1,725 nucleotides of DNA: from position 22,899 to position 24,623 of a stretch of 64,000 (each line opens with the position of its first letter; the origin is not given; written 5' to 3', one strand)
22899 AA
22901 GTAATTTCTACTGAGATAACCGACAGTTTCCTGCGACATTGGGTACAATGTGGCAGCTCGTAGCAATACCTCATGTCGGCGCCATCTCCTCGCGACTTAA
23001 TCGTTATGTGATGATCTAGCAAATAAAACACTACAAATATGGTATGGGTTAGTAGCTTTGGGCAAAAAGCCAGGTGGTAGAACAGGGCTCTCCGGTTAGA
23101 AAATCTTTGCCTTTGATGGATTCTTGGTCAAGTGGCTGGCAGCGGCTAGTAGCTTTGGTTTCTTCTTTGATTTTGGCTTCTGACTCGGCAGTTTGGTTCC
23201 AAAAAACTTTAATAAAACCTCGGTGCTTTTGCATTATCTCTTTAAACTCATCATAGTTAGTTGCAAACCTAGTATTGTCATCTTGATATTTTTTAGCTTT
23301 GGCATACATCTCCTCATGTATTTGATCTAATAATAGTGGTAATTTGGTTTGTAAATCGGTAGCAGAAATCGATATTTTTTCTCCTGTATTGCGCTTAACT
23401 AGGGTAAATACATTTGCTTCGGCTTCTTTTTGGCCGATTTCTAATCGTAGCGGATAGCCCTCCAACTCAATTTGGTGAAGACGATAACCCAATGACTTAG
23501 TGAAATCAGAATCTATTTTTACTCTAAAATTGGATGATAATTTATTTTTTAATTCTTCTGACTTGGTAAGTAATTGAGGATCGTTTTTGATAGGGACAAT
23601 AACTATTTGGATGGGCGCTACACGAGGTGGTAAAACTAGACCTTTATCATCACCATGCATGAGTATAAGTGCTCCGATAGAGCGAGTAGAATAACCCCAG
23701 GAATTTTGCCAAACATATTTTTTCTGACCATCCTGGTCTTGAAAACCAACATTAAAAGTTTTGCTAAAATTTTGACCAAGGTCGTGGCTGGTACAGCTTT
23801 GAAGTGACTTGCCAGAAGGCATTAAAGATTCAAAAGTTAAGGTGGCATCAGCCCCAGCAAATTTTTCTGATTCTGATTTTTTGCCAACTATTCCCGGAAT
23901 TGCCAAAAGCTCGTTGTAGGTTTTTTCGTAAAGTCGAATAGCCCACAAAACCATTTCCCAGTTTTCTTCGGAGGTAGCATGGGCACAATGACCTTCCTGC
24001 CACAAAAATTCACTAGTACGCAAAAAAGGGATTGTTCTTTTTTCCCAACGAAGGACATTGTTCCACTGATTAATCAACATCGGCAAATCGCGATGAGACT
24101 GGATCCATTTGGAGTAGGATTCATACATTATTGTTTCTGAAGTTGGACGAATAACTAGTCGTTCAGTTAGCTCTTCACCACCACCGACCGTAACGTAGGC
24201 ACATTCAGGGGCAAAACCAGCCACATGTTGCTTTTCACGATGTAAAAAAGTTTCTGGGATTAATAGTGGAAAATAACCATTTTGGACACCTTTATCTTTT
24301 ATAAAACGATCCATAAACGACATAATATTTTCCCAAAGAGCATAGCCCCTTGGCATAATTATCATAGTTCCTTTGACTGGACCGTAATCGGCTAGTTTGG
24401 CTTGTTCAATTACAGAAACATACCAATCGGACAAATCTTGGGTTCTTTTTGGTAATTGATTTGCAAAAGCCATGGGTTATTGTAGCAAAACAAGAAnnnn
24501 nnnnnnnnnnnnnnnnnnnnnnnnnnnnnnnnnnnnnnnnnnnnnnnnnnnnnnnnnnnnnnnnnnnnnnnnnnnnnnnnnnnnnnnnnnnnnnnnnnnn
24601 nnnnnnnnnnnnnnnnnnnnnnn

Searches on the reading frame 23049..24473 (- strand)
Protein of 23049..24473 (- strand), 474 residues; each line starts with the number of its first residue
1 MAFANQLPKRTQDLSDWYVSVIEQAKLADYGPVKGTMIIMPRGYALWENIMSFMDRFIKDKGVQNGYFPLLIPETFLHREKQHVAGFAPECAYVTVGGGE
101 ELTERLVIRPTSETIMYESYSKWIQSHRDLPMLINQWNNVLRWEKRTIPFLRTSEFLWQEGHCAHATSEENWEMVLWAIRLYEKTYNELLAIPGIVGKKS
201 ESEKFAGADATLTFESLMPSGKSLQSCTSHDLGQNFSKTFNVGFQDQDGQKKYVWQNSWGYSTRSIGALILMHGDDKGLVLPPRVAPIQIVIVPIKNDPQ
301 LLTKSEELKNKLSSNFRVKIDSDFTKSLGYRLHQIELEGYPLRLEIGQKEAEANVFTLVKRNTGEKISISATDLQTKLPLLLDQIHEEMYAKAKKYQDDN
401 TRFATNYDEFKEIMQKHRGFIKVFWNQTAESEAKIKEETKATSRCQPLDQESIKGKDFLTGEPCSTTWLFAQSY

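Call 17: find_related_loci(query=window:23049-24473:-, collection=genome_contigs, flank=4000)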
Query window:23049-24473:- (474 aa) in genome_contigs; peptide patterns used: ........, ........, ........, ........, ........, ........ (x = any residue, [..] = any of these).
59 stretches matched a pattern; 30 encode a relative of the query (tblastn E <= 1e-3); 30 distinct loci.
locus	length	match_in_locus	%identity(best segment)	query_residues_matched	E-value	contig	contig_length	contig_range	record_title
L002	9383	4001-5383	57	6-474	0e+0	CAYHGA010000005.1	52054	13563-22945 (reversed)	MAG TPA_asm: uncultured Gammaproteobacteria bacterium isolate ERP119705_co10_249 genome assembly, contig: NODE_406_lengt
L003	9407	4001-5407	57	7-474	0e+0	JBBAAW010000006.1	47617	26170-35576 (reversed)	MAG: Patescibacteria group bacterium isolate SO_2017_GW3_51 scaffold_582_c1_OW296A_2017, whole genome shotgun sequence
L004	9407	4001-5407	56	7-474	0e+0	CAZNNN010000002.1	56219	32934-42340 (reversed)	MAG TPA_asm: uncultured Candidatus Saccharibacteria bacterium isolate binchicken_co387_497 genome assembly, contig: NODE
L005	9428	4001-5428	54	1-474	0e+0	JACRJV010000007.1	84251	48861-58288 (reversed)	MAG: Candidatus Uhrbacteria bacterium isolate NC_groundwater_1838_Pr3_B-0.1um_52_12 SR-2_scaffold_141_1563690, whole gen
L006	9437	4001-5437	56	1-474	0e+0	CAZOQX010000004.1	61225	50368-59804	MAG TPA_asm: uncultured Candidatus Saccharibacteria bacterium isolate SRP200132_co1_772 genome assembly, contig: NODE_70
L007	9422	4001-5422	54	6-474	3e-174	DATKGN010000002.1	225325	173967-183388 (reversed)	MAG TPA_asm: Patescibacteria group bacterium isolate SMAG_U14552 k141_62375, whole genome shotgun sequence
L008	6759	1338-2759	53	6-474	2e-173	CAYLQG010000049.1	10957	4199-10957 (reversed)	MAG TPA_asm: uncultured Gammaproteobacteria bacterium isolate binchicken_co54_478 genome assembly, contig: NODE_10837_le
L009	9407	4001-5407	58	7-474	0e+0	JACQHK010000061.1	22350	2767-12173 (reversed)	MAG: Candidatus Microgenomates bacterium isolate NC_groundwater_1097_Ag_S2p5_39_41 S_2p5_S6_coassembly_k141_5167535, who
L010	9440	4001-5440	52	2-474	8e-162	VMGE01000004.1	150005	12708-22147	MAG: Microgenomates group bacterium Gr01-1014_5 G01um10145_scaffold_97, whole genome shotgun sequence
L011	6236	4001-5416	49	6-474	1e-160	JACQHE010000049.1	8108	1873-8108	MAG: Candidatus Gottesmanbacteria bacterium isolate NC_groundwater_1091_Ag_S2p5_51_258 S_2p5_S6_coassembly_k141_4754181,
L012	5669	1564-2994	50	3-474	3e-161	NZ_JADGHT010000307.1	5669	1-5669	MAG: Thermogemmatispora sp. isolate HOG45 NODE_9722_length_5669_cov_8.999641, whole genome shotgun sequence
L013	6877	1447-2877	49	3-474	2e-158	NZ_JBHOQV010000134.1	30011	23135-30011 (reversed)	MAG: Thermogemmatispora sp. isolate A0_34 coassembly_Ak141_672551, whole genome shotgun sequence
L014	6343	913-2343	49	3-474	7e-158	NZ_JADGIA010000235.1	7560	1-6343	MAG: Thermogemmatispora sp. isolate HOG59 NODE_6777_length_7560_cov_20.705804, whole genome shotgun sequence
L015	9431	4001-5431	49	3-474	2e-157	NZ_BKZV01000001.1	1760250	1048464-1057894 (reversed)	Thermogemmatispora aurantia strain A1-2 sequence01, whole genome shotgun sequence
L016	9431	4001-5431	49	3-474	3e-157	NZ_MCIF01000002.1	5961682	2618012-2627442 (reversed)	Thermogemmatispora tikiterensis strain T81 A4R35_scaffold00002, whole genome shotgun sequence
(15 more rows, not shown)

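Call 26: find_related_loci(query=window:23049-24473:-, collection=metagenome_contigs, flank=4000)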
Query window:23049-24473:- (474 aa) in metagenome_contigs; peptide patterns used: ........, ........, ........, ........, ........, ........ (x = any residue, [..] = any of these).
89 stretches matched a pattern; 54 encode a relative of the query (tblastn E <= 1e-3); 54 distinct loci.
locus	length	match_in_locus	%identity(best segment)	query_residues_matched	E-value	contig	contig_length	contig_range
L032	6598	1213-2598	55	5-474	0e+0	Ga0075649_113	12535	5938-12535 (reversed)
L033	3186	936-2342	56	7-474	0e+0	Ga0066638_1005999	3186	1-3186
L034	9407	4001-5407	57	7-474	0e+0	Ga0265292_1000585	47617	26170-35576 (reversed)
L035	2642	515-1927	55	6-474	0e+0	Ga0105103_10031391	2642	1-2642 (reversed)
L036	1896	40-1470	55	3-474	0e+0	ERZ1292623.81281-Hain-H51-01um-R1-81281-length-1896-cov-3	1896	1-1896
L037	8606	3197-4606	55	6-474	2e-175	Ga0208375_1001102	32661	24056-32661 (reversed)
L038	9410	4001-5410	55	6-474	2e-175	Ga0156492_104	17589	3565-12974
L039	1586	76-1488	54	6-474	0e+0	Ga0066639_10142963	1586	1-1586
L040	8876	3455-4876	54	6-474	3e-174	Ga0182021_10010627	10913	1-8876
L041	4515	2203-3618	53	7-474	1e-174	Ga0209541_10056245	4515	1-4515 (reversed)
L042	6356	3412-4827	53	7-474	5e-171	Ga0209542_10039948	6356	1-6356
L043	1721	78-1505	52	10-474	0e+0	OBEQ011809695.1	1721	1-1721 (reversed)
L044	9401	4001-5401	53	13-474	2e-165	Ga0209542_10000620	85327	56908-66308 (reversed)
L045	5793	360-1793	54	4-474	6e-166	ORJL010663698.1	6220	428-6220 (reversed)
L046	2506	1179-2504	54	3-441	2e-173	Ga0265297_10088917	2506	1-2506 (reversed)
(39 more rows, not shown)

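Call 28: find_homologous_proteins(query=window:23049-24473:-, max_evalue=1e-100)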
Query window:23049-24473:- (474 aa): 7915 proteins with E <= 1e-100 among 8000 candidates; the best 120 are listed.
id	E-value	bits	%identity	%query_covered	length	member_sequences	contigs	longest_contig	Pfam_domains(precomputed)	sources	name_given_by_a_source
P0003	0.0e+0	1054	95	100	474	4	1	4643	PF03129.26,PF00587.31,PF09180.17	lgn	-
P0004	1.3e-270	916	80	100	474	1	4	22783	PF03129.26,PF00587.31,PF09180.17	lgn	-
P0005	2.2e-230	784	69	100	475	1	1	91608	PF03129.26,PF00587.31,PF09180.17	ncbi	-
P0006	7.2e-228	775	68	100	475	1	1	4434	PF03129.26,PF00587.31,PF09180.17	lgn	-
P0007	5.4e-224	763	67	100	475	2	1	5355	PF03129.26,PF00587.31,PF09180.17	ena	-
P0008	1.2e-220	751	68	100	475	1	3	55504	PF03129.26,PF00587.31,PF09180.17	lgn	-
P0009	1.2e-218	745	66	100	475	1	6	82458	PF03129.26,PF00587.31,PF09180.17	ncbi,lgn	-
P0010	1.8e-213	728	65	100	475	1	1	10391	PF03129.26,PF00587.31,PF09180.17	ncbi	-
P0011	1.7e-195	669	60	99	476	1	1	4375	PF03129.26,PF00587.31,PF09180.17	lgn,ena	-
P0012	2.7e-194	665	59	100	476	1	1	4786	PF03129.26,PF00587.31,PF09180.17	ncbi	-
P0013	1.5e-193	662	59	100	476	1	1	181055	PF03129.26,PF00587.31,PF09180.17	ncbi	-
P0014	3.0e-193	661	59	99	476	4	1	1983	PF03129.26,PF00587.31,PF09180.17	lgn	-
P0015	1.8e-192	659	59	100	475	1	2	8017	PF03129.26,PF00587.31,PF09180.17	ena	-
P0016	1.9e-192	658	58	99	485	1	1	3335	PF03129.26,PF00587.31,PF09180.17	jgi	jgi:prolyl-tRNA synthetase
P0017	1.7e-191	655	59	100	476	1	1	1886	PF03129.26,PF00587.31,PF09180.17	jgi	-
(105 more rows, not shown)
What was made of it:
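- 23049..24473 (-): proS (prolyl-tRNA synthetase), the conserved upstream flank. Its stop codon is at 23049-23051. Relatives at 95%, 80% and 65-69% identity (call 28).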

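Call 29: find_encoding_contigs(protein=P0003, flank=5000, max_places=4)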
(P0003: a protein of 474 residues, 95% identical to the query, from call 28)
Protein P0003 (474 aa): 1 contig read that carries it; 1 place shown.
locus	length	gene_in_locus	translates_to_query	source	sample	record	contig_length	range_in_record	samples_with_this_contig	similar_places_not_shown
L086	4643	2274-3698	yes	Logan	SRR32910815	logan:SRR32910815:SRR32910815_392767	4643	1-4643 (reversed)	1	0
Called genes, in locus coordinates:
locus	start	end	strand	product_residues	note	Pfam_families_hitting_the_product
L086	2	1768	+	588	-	?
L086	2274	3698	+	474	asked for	PF00587:tRNA-synt_2b, PF03129:HGTP_anticodon, PF09180:ProRS-C_1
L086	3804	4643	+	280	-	?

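Call 30: find_encoding_contigs(protein=P0004, flank=5000, max_places=4)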
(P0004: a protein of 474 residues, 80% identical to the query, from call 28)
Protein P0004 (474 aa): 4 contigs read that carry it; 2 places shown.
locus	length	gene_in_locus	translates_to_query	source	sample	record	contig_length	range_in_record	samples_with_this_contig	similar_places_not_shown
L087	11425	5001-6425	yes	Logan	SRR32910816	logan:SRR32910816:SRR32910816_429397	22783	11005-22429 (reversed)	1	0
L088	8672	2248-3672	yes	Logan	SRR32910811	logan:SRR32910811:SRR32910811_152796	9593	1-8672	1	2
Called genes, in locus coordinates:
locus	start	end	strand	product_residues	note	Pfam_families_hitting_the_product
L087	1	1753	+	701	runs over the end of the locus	?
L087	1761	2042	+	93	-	-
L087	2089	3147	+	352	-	PF07728:AAA_5 (weak), PF13401:AAA_22 (faint), PF00004:AAA, PF22667:Lon_lid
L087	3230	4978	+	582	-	PF00753:Lactamase_B (weak), PF12706:Lactamase_B_2 (weak), PF22505:RNase_J_b_CASP, PF07521:RMMBL (weak), PF17770:RNase_J_C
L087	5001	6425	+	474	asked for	PF00587:tRNA-synt_2b, PF03129:HGTP_anticodon, PF09180:ProRS-C_1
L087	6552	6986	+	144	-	-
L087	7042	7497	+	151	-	-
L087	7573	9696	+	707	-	PF17854:FtsK_alpha, PF01580:FtsK_SpoIIIE, PF09397:FtsK_gamma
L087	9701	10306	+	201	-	PF13413:HTH_25, PF09136:Glucodextran_B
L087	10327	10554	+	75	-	-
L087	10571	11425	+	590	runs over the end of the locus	PF01411:tRNA-synt_2c, PF07973:tRNA_SAD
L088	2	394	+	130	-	?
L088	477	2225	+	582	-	PF00753:Lactamase_B (weak), PF12706:Lactamase_B_2 (weak), PF22505:RNase_J_b_CASP, PF07521:RMMBL (weak), PF17770:RNase_J_C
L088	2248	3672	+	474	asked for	PF00587:tRNA-synt_2b, PF03129:HGTP_anticodon, PF09180:ProRS-C_1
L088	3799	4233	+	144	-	-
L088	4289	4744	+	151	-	-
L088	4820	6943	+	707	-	PF17854:FtsK_alpha, PF01580:FtsK_SpoIIIE, PF09397:FtsK_gamma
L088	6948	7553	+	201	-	PF13413:HTH_25, PF09136:Glucodextran_B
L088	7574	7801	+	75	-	-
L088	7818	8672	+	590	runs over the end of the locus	PF01411:tRNA-synt_2c, PF07973:tRNA_SAD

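Call 31: find_encoding_contigs(protein=P0005, flank=5000, max_places=3)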
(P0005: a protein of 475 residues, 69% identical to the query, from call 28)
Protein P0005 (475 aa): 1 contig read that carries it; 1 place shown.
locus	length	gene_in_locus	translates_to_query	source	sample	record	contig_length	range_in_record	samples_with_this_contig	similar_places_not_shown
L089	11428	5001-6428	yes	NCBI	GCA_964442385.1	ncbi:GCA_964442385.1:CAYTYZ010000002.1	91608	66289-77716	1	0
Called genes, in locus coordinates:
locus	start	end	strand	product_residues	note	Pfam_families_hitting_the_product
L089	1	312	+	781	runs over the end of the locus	PF01138:RNase_PH, PF03725:RNase_PH_C (weak), PF01138:RNase_PH, PF00013:KH_1, PF00575:S1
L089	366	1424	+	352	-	PF07728:AAA_5 (weak), PF00004:AAA, PF22667:Lon_lid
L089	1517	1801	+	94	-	-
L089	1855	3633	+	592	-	PF00753:Lactamase_B (weak), PF12706:Lactamase_B_2 (weak), PF22505:RNase_J_b_CASP, PF07521:RMMBL (weak), PF17770:RNase_J_C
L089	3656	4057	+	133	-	-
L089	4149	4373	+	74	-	-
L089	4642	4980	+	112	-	PF01588:tRNA_bind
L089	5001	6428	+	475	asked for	PF00587:tRNA-synt_2b, PF03129:HGTP_anticodon, PF09180:ProRS-C_1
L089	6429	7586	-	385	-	-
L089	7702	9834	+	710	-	PF17854:FtsK_alpha, PF01580:FtsK_SpoIIIE, PF09397:FtsK_gamma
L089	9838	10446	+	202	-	PF12844:HTH_19, PF13413:HTH_25, PF09136:Glucodextran_B (weak)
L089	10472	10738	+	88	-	-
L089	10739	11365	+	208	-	-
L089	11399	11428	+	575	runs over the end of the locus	-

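Call 38: find_encoding_contigs(protein=P0008, flank=4000, max_places=2)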
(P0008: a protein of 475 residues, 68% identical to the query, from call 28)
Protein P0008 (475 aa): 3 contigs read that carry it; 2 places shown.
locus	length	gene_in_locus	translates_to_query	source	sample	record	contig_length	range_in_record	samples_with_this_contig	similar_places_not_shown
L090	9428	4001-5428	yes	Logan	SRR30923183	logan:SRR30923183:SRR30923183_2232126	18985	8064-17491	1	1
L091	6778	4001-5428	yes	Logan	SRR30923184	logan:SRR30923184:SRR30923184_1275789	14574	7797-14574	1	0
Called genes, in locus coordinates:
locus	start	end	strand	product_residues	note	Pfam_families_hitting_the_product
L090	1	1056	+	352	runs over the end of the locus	PF13401:AAA_22 (faint), PF07724:AAA_2 (faint), PF07728:AAA_5 (faint), PF00004:AAA, PF22667:Lon_lid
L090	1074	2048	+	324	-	-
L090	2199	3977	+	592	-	PF00753:Lactamase_B (weak), PF12706:Lactamase_B_2 (weak), PF22505:RNase_J_b_CASP, PF07521:RMMBL (weak), PF17770:RNase_J_C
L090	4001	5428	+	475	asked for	PF00587:tRNA-synt_2b, PF03129:HGTP_anticodon, PF09180:ProRS-C_1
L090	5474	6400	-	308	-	-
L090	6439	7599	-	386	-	-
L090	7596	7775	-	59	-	-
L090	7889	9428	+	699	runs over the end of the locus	PF17854:FtsK_alpha, PF01580:FtsK_SpoIIIE, PF09397:FtsK_gamma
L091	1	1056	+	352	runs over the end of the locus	PF13401:AAA_22 (faint), PF07724:AAA_2 (faint), PF07728:AAA_5 (faint), PF00004:AAA, PF22667:Lon_lid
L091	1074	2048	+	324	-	-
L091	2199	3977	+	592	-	PF00753:Lactamase_B (weak), PF12706:Lactamase_B_2 (weak), PF22505:RNase_J_b_CASP, PF07521:RMMBL (weak), PF17770:RNase_J_C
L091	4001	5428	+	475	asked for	PF00587:tRNA-synt_2b, PF03129:HGTP_anticodon, PF09180:ProRS-C_1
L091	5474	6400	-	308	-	-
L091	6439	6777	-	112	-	?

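Call 39: find_encoding_contigs(protein=P0009, flank=4000, max_places=2)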
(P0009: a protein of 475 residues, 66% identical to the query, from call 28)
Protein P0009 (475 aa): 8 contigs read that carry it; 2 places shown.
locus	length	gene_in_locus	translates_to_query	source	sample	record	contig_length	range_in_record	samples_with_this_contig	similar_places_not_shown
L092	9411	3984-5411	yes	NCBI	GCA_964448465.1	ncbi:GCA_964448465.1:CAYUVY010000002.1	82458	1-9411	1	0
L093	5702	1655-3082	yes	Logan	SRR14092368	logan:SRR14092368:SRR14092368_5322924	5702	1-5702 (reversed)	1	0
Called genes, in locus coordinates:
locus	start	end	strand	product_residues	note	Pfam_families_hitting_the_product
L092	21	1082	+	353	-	PF07724:AAA_2 (faint), PF07728:AAA_5 (weak), PF00004:AAA, PF22667:Lon_lid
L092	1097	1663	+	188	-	-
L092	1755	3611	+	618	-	PF00753:Lactamase_B, PF12706:Lactamase_B_2 (weak), PF22505:RNase_J_b_CASP, PF07521:RMMBL (weak), PF17770:RNase_J_C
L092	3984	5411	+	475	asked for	PF00587:tRNA-synt_2b, PF03129:HGTP_anticodon, PF09180:ProRS-C_1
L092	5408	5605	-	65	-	-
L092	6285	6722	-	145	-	-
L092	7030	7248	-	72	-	-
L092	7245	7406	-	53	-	-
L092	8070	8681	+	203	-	PF13413:HTH_25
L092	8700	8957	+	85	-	PF06103:DUF948 (weak)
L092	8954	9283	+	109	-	-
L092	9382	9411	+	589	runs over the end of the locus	PF01411:tRNA-synt_2c, PF07973:tRNA_SAD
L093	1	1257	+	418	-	?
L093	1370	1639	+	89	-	-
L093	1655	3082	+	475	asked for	PF00587:tRNA-synt_2b, PF03129:HGTP_anticodon, PF09180:ProRS-C_1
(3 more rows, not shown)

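Call 40: find_encoding_contigs(protein=P0010, flank=4000, max_places=2)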
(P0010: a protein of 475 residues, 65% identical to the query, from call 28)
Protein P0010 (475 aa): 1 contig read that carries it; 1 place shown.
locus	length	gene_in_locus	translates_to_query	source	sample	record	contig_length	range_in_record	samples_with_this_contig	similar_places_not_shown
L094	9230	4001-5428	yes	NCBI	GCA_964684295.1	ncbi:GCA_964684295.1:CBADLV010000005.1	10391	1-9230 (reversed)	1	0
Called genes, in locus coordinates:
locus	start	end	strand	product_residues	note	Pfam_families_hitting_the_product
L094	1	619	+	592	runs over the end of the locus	?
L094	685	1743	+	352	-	PF07728:AAA_5 (weak), PF00004:AAA, PF22667:Lon_lid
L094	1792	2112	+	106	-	-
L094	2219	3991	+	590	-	PF00753:Lactamase_B (weak), PF12706:Lactamase_B_2 (weak), PF07521:RMMBL (faint), PF22505:RNase_J_b_CASP, PF17770:RNase_J_C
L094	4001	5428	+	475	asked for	PF00587:tRNA-synt_2b, PF03129:HGTP_anticodon, PF09180:ProRS-C_1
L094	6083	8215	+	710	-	PF17854:FtsK_alpha, PF01580:FtsK_SpoIIIE, PF09397:FtsK_gamma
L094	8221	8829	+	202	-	PF12844:HTH_19 (weak), PF13413:HTH_25, PF09136:Glucodextran_B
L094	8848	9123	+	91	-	-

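Call 44: find_homologous_proteins(query=L087:7042-7494:+, max_evalue=0.01)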
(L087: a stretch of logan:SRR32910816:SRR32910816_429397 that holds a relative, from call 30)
Query L087:7042-7494:+ (151 aa): 2 proteins with E <= 0.01 among 15 candidates.
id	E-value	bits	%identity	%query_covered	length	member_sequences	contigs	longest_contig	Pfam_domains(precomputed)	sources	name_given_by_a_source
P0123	4.7e-98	343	100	100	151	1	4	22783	-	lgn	-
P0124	7.5e-40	154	73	66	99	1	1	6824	-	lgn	-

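Call 46: find_encoding_contigs(protein=P0124, flank=5000, max_places=3)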
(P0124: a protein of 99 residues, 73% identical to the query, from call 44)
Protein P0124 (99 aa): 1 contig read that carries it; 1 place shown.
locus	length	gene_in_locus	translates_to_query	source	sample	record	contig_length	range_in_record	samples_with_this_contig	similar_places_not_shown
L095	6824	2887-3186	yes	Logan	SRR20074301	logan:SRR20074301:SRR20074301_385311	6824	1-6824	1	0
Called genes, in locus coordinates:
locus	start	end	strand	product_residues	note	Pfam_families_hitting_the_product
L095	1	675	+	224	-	?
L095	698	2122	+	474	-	PF00587:tRNA-synt_2b, PF03129:HGTP_anticodon, PF09180:ProRS-C_1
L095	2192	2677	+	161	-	-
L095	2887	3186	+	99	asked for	-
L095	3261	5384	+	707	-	PF17854:FtsK_alpha, PF01580:FtsK_SpoIIIE, PF09397:FtsK_gamma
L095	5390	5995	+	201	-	PF13413:HTH_25, PF09136:Glucodextran_B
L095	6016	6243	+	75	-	-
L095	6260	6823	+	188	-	?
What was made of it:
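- On Truncated pseudogene of the L087_151 (P0123) small Cys-motif gene family: Both copies lie between proS and ftsK (calls 30, 46).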

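Call 58: search_protein_families(library=phrogs, proteins=[L087:6552-6983:+, L087:7042-7494:+, L095:2192-2674:+, L089:6429-7586:-, L090:5474-6400:-, L090:6439-7599:-], max_evalue=0.01)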
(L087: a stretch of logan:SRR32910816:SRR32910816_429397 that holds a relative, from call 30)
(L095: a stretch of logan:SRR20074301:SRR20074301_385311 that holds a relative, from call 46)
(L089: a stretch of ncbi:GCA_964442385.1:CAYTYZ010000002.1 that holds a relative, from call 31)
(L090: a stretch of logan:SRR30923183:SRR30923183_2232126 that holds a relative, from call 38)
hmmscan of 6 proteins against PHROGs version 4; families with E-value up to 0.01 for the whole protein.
L087:6552-6983:+ (144 aa): 0 families

L087:7042-7494:+ (151 aa): 0 families

L095:2192-2674:+ (161 aa): 0 families

L089:6429-7586:- (385 aa): 0 families

L090:5474-6400:- (308 aa): 0 families

L090:6439-7599:- (386 aa): 0 families

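Call 59: search_protein_families(library=pfam, proteins=[L087:6552-6983:+, L087:7042-7494:+, L095:2192-2674:+, L089:6429-7586:-, L090:5474-6400:-, L090:6439-7599:-, L092:6285-6722:-], max_evalue=0.1)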
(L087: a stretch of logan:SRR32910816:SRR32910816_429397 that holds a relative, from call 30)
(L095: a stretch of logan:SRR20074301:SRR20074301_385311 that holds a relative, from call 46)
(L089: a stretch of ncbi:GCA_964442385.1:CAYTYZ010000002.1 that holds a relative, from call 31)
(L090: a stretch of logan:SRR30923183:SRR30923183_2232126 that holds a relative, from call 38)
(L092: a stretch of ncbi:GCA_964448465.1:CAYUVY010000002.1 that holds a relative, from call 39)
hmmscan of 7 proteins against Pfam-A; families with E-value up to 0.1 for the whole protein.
L087:6552-6983:+ (144 aa): 0 families

L087:7042-7494:+ (151 aa): 0 families

L095:2192-2674:+ (161 aa): 0 families

L089:6429-7586:- (385 aa): 1 family
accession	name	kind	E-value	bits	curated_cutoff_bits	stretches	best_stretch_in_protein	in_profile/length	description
PF01380.27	SIS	-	0.024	14.9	25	1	31-127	19-116/131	SIS domain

L090:5474-6400:- (308 aa): 0 families

L090:6439-7599:- (386 aa): 3 families
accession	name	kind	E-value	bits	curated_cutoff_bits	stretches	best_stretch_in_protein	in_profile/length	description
PF07182.16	DUF1402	-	0.053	13.1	27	1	310-344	228-263/300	Protein of unknown function (DUF1402)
PF06916.18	FAM210A-B_dom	-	0.059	14.3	26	0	3-50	7-49/88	FAM210A/B-like domain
PF05531.17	NPV_P10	-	0.087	13.8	29.8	0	121-165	16-60/75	Nucleopolyhedrovirus P10 protein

L092:6285-6722:- (145 aa): 0 families

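Call 73: search_protein_families(library=padloc, proteins=[L087:6552-6983:+, L087:7042-7494:+, L095:2192-2674:+, L089:6429-7586:-, L090:5474-6400:-, L090:6439-7599:-], max_evalue=0.01)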
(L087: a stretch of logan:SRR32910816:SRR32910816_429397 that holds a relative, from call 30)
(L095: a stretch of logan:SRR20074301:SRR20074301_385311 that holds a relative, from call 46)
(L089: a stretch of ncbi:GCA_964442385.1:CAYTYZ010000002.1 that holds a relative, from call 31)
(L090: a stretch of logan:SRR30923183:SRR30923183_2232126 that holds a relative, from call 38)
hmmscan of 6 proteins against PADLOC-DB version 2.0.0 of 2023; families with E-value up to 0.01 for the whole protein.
L087:6552-6983:+ (144 aa): 0 families

L087:7042-7494:+ (151 aa): 0 families

L095:2192-2674:+ (161 aa): 0 families

L089:6429-7586:- (385 aa): 0 families

L090:5474-6400:- (308 aa): 0 families

L090:6439-7599:- (386 aa): 0 families

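Call 78: find_encoding_contigs(protein=P0006, flank=4000, max_places=2)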
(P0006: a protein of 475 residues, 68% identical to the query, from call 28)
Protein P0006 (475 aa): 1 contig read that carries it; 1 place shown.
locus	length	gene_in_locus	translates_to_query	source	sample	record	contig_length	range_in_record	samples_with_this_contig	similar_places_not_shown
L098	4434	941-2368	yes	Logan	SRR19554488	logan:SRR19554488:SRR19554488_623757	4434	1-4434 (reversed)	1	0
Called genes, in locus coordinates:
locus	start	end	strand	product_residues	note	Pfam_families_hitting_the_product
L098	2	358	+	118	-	?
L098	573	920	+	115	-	PF01588:tRNA_bind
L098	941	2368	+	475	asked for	PF00587:tRNA-synt_2b, PF03129:HGTP_anticodon, PF09180:ProRS-C_1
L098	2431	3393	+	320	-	-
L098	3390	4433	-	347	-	?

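Call 79: find_encoding_contigs(protein=P0007, flank=4000, max_places=2)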
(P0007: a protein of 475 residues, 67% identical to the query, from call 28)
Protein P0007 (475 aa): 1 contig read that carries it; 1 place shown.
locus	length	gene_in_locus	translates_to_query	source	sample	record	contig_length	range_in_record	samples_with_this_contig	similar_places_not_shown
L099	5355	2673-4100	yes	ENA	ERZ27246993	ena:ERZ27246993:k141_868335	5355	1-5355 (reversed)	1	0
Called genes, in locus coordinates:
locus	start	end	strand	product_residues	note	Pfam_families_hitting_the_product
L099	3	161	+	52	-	?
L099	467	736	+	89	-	-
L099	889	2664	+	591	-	PF12706:Lactamase_B_2 (weak), PF22505:RNase_J_b_CASP, PF07521:RMMBL (weak), PF17770:RNase_J_C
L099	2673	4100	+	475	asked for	PF00587:tRNA-synt_2b, PF03129:HGTP_anticodon, PF09180:ProRS-C_1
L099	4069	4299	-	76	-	-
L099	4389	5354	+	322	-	?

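Call 97: search_solved_structures(query=P0123, max_evalue=10)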
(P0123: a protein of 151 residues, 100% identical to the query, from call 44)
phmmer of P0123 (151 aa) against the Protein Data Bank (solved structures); distinct sequences matched with E-value up to 10: 1.
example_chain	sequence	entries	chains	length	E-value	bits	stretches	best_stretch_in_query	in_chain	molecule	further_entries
6s6y_B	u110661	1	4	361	1.2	12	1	85-133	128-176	Tungsten-containing formylmethanofuran dehydrogenase, subunit B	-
